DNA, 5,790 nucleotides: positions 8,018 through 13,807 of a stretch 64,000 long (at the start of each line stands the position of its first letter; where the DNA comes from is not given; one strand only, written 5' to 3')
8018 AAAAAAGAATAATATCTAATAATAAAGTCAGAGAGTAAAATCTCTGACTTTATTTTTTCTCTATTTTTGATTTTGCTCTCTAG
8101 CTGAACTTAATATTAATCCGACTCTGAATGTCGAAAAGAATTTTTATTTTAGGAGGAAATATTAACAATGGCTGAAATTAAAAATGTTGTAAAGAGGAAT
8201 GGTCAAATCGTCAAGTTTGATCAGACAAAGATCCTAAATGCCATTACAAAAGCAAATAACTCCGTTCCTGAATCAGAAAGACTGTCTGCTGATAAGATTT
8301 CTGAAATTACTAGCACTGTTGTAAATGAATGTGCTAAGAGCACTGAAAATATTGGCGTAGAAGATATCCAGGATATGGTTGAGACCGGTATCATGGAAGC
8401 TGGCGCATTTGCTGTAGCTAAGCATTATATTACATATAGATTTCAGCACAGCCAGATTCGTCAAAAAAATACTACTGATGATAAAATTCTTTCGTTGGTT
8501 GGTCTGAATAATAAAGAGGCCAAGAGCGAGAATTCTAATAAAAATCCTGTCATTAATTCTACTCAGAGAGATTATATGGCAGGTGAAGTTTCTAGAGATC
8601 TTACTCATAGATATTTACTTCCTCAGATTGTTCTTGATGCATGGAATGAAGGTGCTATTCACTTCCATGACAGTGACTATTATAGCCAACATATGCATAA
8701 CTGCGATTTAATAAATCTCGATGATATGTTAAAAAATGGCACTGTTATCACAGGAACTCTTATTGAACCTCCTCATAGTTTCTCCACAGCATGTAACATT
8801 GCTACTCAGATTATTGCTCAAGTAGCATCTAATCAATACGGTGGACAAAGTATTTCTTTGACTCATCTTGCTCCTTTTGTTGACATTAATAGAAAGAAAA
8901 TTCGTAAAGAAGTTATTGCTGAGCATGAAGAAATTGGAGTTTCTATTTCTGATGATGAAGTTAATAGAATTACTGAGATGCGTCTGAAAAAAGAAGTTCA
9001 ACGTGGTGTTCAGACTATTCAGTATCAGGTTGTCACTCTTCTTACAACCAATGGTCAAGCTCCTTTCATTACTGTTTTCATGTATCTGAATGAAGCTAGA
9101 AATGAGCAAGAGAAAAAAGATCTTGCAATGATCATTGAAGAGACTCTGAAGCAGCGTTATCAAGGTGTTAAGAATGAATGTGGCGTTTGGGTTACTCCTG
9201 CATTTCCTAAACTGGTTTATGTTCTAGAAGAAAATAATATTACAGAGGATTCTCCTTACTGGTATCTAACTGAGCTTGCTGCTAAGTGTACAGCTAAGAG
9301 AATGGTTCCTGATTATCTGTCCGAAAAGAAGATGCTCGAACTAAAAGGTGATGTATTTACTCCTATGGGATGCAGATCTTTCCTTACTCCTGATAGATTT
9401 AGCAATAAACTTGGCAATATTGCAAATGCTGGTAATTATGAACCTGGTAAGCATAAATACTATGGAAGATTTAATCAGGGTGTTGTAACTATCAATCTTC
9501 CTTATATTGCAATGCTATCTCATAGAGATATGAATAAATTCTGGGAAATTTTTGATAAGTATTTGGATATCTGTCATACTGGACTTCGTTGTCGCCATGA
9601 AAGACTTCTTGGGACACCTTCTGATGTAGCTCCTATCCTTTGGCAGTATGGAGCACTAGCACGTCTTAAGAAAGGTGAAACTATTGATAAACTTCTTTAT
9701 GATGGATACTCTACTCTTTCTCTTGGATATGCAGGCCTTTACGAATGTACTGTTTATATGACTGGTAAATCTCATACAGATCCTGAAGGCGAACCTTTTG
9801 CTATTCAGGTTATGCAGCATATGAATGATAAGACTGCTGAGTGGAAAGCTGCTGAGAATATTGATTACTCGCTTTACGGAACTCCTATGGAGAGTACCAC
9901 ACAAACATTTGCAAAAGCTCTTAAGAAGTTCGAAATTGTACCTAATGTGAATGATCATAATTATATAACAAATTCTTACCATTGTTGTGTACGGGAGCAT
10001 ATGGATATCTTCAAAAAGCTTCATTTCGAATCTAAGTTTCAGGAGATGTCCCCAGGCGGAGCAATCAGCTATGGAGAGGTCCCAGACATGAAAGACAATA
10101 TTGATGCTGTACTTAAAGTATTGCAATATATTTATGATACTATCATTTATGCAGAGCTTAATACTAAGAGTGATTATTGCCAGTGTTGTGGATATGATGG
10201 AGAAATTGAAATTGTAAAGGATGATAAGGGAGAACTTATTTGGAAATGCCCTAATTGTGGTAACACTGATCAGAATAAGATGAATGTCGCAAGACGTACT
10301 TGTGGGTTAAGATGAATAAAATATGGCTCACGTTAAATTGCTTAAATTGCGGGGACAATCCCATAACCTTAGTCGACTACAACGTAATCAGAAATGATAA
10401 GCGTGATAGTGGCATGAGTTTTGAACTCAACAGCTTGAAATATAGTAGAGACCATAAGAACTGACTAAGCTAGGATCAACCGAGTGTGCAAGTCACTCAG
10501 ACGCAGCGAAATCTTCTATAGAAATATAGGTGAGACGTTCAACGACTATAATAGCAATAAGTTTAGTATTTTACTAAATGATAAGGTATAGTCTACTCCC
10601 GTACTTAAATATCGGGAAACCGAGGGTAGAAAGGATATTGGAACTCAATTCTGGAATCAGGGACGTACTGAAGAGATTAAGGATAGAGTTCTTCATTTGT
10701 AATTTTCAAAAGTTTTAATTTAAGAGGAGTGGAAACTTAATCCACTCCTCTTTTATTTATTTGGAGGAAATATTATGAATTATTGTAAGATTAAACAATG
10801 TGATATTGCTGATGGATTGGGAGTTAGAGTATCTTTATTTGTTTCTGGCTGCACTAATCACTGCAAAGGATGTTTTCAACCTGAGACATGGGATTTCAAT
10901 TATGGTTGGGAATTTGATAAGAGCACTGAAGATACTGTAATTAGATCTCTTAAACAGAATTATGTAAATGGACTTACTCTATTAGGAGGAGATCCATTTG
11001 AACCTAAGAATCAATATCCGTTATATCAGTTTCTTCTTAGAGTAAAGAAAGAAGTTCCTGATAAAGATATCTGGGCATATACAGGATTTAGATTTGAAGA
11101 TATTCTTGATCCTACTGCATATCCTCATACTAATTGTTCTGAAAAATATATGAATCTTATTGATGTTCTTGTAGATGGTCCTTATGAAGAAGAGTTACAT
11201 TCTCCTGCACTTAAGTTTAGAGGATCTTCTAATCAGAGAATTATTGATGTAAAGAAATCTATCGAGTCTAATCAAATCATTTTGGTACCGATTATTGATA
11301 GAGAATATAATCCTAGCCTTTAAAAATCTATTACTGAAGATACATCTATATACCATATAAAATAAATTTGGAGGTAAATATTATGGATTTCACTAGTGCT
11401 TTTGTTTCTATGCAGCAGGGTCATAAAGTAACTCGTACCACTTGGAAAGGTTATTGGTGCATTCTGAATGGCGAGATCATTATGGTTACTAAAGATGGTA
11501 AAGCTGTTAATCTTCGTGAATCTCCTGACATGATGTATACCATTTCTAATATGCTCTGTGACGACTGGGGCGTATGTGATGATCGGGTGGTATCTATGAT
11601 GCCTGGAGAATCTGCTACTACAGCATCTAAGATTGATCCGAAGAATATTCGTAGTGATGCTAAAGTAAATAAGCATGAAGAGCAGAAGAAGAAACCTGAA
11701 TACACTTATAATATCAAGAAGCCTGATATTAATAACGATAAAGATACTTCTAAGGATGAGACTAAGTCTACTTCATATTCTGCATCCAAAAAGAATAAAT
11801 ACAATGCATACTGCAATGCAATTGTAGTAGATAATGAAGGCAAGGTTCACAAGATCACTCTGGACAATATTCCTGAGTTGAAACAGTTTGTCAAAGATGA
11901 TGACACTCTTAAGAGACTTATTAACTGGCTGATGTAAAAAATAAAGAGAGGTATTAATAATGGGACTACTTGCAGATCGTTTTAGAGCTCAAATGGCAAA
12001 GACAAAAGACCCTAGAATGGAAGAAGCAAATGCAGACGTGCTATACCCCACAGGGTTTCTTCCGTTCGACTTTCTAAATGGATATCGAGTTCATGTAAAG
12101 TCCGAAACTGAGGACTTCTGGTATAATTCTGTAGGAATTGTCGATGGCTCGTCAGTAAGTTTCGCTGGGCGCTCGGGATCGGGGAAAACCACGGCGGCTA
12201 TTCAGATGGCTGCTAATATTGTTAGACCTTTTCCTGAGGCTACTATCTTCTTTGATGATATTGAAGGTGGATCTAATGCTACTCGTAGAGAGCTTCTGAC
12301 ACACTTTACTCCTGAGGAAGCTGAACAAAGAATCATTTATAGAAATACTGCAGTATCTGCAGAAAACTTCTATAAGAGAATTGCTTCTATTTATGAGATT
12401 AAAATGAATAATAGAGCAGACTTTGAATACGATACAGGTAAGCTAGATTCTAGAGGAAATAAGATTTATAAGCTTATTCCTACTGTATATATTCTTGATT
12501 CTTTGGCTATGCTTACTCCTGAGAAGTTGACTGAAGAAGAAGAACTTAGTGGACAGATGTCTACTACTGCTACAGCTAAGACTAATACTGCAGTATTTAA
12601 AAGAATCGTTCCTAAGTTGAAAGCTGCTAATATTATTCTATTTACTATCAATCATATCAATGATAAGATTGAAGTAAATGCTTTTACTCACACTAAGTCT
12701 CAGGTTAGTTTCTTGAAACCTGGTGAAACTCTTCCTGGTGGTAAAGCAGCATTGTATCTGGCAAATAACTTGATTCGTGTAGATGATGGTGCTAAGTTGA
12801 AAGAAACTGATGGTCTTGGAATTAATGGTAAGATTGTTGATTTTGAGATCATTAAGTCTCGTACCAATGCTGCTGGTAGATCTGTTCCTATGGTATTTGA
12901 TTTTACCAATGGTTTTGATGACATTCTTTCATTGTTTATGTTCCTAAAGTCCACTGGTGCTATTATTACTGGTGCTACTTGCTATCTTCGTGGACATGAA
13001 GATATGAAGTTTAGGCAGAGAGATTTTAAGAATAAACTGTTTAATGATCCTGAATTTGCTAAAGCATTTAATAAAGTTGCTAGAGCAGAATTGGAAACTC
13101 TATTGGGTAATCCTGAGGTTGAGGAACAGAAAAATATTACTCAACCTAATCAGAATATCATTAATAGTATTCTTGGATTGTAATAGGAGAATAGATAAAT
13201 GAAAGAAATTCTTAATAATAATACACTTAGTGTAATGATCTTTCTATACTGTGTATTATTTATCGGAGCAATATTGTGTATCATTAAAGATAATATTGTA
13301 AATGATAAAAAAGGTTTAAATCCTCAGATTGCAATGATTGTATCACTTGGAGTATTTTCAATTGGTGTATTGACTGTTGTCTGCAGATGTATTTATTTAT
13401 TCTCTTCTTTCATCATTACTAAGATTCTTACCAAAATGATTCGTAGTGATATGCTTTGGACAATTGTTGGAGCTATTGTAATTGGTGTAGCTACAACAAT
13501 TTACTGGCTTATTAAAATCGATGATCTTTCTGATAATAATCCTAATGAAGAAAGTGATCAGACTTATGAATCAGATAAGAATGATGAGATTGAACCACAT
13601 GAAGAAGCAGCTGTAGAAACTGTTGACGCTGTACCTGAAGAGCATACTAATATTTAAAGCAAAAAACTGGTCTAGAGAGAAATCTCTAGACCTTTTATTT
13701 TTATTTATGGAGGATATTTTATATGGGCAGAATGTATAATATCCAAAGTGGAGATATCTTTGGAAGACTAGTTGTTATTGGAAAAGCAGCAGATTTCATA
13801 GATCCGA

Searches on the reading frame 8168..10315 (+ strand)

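Call 9: search_protein_families(library=phrogs, proteins=[window:8168-10315:+])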
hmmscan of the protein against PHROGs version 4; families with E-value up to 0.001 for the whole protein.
window:8168-10315:+ (715 aa): 5 families
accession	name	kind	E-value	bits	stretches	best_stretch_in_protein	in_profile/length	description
phrog_487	-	moron, auxiliary metabolic gene and host takeover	1.2e-188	629.7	1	4-713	3-688/718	NrdD-like anaerobic ribonucleotide reductase large subunit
phrog_4218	-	DNA, RNA and nucleotide metabolism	3.2e-86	290.4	1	397-713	8-308/333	anaerobic ribonucleoside reductase large subunit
phrog_26446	-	DNA, RNA and nucleotide metabolism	3.4e-23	82.7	2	427-532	33-137/761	anaerobic ribonucleoside reductase large subunit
phrog_29160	-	DNA, RNA and nucleotide metabolism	6.8e-14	53.3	1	579-713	7-128/158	anaerobic ribonucleoside reductase large subunit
phrog_84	-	DNA, RNA and nucleotide metabolism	0.00056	19.1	0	2-152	60-213/975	ribonucleoside-diphosphate reductase large subunit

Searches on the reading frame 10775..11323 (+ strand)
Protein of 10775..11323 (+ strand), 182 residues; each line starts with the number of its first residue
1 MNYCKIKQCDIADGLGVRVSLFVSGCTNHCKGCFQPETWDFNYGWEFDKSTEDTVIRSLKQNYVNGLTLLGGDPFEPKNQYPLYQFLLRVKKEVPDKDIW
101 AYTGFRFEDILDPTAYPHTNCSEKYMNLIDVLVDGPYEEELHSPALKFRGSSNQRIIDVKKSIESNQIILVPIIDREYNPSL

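Call 34: search_protein_families(library=pfam, proteins=[window:10775-11323:+], max_evalue=0.01)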
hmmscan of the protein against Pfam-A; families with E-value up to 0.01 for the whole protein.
window:10775-11323:+ (182 aa): 2 families
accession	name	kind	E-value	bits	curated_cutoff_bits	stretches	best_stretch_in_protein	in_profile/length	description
PF13353.11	Fer4_12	-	8.4e-48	162.6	22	1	13-157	2-137/137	4Fe-4S single cluster domain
PF04055.27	Radical_SAM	-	5.7e-06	27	29.5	1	22-91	3-73/166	Radical SAM superfamily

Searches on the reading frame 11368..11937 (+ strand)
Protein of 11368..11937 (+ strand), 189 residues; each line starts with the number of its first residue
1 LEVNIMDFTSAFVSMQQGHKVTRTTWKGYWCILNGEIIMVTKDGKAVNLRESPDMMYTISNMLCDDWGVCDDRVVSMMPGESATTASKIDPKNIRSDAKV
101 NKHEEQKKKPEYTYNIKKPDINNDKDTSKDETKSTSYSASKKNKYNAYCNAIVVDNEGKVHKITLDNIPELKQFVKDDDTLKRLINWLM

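Call 34: search_protein_families(library=pfam, proteins=[window:11368-11937:+], max_evalue=0.01)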
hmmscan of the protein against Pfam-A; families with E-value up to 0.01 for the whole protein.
window:11368-11937:+ (189 aa): 2 families
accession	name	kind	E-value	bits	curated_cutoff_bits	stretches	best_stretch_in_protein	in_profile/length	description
PF11195.14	Tad2-like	-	0.0016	19.4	25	1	6-67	1-70/73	Thoeris anti-defense 2-like domain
PF00169.35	PH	-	0.0046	17.9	25.1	0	19-78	12-37/105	PH domain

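Call 52: search_protein_families(library=phrogs, proteins=[window:11368-11937:+])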
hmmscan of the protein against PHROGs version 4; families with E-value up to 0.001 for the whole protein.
window:11368-11937:+ (189 aa): 1 family
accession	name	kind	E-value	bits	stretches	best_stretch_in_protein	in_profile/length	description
phrog_1048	-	unknown function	8.4e-05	23.6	1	3-35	107-139/211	-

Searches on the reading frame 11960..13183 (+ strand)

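Call 9: search_protein_families(library=phrogs, proteins=[window:11960-13183:+])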
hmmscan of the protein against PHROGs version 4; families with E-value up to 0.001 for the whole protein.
window:11960-13183:+ (407 aa): 3 families
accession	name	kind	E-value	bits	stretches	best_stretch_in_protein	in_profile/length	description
phrog_97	-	other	8.5e-44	151.6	2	20-291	41-268/506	UvsX-like recombinase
phrog_8337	-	DNA, RNA and nucleotide metabolism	8.1e-10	39.5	1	60-237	65-214/273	DNA repair protein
phrog_19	-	DNA, RNA and nucleotide metabolism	0.00057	19.9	1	59-134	349-405/621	DnaB-like replicative helicase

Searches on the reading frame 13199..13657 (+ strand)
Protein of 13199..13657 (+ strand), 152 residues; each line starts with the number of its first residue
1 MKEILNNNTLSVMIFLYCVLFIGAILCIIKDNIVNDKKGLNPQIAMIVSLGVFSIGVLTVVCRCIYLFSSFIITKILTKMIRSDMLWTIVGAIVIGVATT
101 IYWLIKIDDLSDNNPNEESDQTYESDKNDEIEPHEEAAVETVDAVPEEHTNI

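Call 34: search_protein_families(library=pfam, proteins=[window:13199-13657:+], max_evalue=0.01)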
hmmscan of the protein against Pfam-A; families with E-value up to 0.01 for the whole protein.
window:13199-13657:+ (152 aa): 2 families
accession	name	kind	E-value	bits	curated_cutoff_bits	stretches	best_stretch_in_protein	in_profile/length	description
PF17336.7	DUF5368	-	0.00028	21.6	25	0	69-109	5-45/112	Family of unknown function (DUF5368)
PF19868.4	DUF6341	-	0.0094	16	26.4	0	93-119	19-45/50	Family of unknown function (DUF6341)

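Call 52: search_protein_families(library=phrogs, proteins=[window:13199-13657:+])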
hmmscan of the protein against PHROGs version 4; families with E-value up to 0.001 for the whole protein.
window:13199-13657:+ (152 aa): 0 families
